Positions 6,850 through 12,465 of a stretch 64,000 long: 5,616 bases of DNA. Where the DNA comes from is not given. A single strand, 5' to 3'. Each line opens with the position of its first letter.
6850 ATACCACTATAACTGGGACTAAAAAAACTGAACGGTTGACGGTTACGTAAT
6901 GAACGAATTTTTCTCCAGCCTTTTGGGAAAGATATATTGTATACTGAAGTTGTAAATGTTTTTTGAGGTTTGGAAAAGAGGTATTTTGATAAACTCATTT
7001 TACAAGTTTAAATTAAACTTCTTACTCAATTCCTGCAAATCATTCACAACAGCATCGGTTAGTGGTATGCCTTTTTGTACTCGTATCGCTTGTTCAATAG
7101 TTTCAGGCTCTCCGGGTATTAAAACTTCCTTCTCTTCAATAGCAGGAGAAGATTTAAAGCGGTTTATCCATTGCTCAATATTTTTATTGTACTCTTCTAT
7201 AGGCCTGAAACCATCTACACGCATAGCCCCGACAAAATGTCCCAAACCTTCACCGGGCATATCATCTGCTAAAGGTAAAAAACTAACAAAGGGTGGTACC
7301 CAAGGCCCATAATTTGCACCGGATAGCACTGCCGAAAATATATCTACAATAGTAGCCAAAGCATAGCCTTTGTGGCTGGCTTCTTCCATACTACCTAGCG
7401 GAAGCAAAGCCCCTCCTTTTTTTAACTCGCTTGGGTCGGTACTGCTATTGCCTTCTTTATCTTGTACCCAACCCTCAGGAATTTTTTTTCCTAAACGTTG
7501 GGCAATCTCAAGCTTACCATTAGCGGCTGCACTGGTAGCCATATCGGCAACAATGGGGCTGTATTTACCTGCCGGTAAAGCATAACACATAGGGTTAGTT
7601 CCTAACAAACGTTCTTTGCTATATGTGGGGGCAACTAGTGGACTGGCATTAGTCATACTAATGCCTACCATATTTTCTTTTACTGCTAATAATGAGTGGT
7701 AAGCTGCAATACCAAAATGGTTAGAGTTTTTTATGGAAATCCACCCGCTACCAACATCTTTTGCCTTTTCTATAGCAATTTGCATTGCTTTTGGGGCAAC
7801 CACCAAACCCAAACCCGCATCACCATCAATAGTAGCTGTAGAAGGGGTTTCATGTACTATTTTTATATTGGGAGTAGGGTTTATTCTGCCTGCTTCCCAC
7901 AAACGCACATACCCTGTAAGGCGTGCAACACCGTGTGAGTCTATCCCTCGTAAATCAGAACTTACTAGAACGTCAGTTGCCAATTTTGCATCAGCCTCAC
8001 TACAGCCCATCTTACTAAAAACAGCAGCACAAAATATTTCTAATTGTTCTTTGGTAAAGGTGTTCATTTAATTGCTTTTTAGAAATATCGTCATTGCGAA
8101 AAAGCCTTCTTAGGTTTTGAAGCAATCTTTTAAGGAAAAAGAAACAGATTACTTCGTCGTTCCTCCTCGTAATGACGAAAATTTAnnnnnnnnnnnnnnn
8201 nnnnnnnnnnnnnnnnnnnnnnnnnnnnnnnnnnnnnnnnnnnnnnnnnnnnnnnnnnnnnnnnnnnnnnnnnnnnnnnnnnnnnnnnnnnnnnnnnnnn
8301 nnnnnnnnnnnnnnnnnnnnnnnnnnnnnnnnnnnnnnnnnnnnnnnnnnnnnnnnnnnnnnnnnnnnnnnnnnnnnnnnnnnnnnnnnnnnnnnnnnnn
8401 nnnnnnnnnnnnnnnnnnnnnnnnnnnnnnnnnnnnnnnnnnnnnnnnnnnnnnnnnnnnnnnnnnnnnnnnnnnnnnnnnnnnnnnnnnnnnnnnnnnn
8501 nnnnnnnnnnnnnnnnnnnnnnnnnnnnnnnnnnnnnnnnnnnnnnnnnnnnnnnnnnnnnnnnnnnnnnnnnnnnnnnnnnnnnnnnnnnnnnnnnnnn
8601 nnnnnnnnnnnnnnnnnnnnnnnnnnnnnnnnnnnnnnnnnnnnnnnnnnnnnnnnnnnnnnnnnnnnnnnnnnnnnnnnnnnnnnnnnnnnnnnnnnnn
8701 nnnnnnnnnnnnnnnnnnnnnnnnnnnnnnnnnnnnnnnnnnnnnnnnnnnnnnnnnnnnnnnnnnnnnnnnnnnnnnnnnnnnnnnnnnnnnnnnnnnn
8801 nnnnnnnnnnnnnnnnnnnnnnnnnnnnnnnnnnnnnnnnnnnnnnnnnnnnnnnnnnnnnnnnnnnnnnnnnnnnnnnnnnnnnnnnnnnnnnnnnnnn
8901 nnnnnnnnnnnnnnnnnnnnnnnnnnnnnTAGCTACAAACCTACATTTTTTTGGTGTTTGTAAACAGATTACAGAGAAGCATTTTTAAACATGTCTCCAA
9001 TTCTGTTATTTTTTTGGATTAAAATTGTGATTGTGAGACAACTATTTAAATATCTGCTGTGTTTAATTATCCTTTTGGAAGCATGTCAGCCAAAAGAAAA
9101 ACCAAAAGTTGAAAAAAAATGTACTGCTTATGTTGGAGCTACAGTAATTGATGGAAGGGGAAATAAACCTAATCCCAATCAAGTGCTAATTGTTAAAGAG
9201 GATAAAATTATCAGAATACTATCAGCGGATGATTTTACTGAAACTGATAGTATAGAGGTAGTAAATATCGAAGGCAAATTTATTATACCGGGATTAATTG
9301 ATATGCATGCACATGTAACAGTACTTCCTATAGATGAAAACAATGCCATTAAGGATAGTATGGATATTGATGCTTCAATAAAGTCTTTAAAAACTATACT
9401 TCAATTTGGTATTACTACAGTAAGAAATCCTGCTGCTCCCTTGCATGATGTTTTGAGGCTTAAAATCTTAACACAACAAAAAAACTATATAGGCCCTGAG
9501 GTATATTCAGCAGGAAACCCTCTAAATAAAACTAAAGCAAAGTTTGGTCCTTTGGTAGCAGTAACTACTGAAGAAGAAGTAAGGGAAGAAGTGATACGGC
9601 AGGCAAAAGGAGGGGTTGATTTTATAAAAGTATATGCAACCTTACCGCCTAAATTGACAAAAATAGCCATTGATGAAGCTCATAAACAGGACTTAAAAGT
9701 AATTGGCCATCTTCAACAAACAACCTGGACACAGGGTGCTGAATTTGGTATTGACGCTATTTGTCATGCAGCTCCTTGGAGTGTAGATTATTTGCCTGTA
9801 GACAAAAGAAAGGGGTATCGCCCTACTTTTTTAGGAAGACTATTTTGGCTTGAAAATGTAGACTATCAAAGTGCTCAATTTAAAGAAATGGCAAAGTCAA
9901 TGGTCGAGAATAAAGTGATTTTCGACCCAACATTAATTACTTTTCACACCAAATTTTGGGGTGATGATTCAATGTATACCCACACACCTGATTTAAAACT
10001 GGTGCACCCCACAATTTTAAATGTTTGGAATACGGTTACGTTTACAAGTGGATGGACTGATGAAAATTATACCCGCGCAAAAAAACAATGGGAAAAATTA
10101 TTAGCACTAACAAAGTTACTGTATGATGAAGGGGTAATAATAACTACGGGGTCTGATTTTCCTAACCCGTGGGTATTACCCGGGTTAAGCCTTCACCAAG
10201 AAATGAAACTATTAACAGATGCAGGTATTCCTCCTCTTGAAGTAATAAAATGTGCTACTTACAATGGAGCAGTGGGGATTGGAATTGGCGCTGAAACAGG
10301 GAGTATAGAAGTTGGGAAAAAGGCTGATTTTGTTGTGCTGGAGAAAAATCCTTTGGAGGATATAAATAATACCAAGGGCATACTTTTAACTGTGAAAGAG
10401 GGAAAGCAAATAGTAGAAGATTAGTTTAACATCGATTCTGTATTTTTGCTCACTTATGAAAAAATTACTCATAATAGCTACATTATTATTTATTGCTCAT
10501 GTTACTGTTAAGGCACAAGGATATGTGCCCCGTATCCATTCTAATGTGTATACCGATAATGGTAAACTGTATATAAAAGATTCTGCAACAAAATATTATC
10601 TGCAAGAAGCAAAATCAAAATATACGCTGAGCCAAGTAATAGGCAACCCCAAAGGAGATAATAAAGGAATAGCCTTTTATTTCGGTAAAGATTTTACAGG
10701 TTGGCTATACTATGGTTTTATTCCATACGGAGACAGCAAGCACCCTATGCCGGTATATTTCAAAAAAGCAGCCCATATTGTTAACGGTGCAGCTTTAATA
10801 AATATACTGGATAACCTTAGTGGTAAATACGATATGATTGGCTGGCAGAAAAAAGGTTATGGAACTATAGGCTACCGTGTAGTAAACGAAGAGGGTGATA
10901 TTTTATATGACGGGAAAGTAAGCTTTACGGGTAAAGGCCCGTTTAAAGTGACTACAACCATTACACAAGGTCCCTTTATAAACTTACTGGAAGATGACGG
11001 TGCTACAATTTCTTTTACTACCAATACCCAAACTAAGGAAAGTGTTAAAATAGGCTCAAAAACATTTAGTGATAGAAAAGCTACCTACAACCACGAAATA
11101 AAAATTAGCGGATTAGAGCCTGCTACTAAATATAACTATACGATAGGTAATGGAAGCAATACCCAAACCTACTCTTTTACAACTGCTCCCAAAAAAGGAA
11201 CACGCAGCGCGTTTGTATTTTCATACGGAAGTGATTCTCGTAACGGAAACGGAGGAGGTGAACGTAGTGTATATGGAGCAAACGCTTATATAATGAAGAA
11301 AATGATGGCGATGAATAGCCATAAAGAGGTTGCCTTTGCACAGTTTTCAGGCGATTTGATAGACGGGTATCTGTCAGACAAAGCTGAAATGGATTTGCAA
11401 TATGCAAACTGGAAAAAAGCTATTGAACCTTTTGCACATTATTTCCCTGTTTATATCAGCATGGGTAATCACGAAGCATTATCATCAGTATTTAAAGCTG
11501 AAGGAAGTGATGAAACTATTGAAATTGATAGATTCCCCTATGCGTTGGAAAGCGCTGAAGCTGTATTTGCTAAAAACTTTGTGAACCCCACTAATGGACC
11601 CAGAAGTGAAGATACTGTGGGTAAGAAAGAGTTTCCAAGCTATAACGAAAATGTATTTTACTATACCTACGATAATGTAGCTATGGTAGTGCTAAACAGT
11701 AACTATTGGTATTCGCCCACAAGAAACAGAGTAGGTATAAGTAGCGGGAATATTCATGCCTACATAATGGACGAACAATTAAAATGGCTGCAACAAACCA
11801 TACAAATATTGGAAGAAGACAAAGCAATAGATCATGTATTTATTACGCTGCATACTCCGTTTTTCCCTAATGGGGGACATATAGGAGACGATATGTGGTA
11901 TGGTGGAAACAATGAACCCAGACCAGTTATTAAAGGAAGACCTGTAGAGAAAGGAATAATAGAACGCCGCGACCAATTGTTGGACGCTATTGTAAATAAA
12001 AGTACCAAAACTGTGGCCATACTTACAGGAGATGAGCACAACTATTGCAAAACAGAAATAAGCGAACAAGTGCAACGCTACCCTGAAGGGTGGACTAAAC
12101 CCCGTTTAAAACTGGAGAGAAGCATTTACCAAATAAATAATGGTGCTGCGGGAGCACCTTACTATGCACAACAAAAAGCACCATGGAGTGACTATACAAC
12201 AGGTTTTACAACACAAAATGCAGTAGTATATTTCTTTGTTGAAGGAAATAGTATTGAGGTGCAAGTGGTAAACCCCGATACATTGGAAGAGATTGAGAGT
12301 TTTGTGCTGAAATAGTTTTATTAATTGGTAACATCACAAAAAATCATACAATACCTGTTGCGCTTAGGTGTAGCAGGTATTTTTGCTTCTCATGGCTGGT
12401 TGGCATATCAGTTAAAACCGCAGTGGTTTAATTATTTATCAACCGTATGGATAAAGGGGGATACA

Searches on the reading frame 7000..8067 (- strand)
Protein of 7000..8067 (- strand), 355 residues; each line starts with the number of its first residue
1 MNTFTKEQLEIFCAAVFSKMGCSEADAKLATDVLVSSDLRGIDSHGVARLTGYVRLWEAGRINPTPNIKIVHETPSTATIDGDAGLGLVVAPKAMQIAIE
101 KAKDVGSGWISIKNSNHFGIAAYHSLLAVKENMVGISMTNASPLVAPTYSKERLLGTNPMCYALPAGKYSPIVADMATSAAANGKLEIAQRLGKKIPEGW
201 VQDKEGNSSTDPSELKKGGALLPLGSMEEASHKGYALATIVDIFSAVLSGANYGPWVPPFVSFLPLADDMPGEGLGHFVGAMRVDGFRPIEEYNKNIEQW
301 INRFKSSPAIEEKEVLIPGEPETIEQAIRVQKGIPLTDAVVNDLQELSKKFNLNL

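Call 64: search_protein_families(library=pfam, proteins=[window:7000-8067:-], max_evalue=0.00001)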
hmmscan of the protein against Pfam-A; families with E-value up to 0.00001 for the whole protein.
window:7000-8067:- (355 aa): 1 family
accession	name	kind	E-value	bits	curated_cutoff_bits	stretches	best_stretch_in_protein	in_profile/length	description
PF02615.19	Ldh_2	-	4.4e-122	407.8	38.8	1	6-345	3-333/333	Malate/L-lactate dehydrogenase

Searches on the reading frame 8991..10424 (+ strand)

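Call 64: search_protein_families(library=pfam, proteins=[window:8991-10424:+], max_evalue=0.00001)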
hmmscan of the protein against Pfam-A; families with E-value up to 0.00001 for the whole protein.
window:8991-10424:+ (477 aa): 2 families
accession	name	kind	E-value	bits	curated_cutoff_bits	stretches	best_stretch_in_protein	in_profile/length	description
PF01979.26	Amidohydro_1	-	1.2e-25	90.9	25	2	372-473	234-344/345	Amidohydrolase family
PF07969.17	Amidohydro_3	-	2.2e-15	57.5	29.7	1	370-474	355-471/472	Amidohydrolase family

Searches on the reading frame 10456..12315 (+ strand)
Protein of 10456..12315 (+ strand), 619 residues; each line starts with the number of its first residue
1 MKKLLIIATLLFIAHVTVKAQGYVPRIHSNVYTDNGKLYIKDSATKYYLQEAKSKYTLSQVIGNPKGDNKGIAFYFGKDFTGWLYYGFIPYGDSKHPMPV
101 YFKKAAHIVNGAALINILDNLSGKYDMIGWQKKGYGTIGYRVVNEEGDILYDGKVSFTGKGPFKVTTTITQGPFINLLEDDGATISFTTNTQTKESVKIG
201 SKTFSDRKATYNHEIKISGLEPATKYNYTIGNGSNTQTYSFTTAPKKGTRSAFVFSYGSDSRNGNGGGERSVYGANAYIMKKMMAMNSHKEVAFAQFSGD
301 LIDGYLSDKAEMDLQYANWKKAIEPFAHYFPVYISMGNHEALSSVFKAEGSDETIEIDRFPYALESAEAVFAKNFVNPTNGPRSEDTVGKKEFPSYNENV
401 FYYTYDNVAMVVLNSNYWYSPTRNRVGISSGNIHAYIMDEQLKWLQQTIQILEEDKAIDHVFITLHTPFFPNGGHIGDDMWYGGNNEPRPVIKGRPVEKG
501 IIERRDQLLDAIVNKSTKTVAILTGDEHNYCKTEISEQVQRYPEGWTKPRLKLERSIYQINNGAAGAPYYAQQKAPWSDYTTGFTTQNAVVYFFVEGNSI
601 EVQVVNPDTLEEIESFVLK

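Call 64: search_protein_families(library=pfam, proteins=[window:10456-12315:+], max_evalue=0.00001)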
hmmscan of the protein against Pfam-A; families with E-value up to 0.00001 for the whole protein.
window:10456-12315:+ (619 aa): 1 family
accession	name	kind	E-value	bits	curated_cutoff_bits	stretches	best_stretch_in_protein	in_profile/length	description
PF16656.11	Pur_ac_phosph_N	-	1.3e-08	35.7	30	1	184-243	29-93/93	Purple acid Phosphatase, N-terminal domain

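Call 90: search_protein_families(library=ncbifam, proteins=[window:10456-12315:+], max_evalue=0.001)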
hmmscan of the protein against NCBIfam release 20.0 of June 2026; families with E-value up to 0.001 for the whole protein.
window:10456-12315:+ (619 aa): 0 families
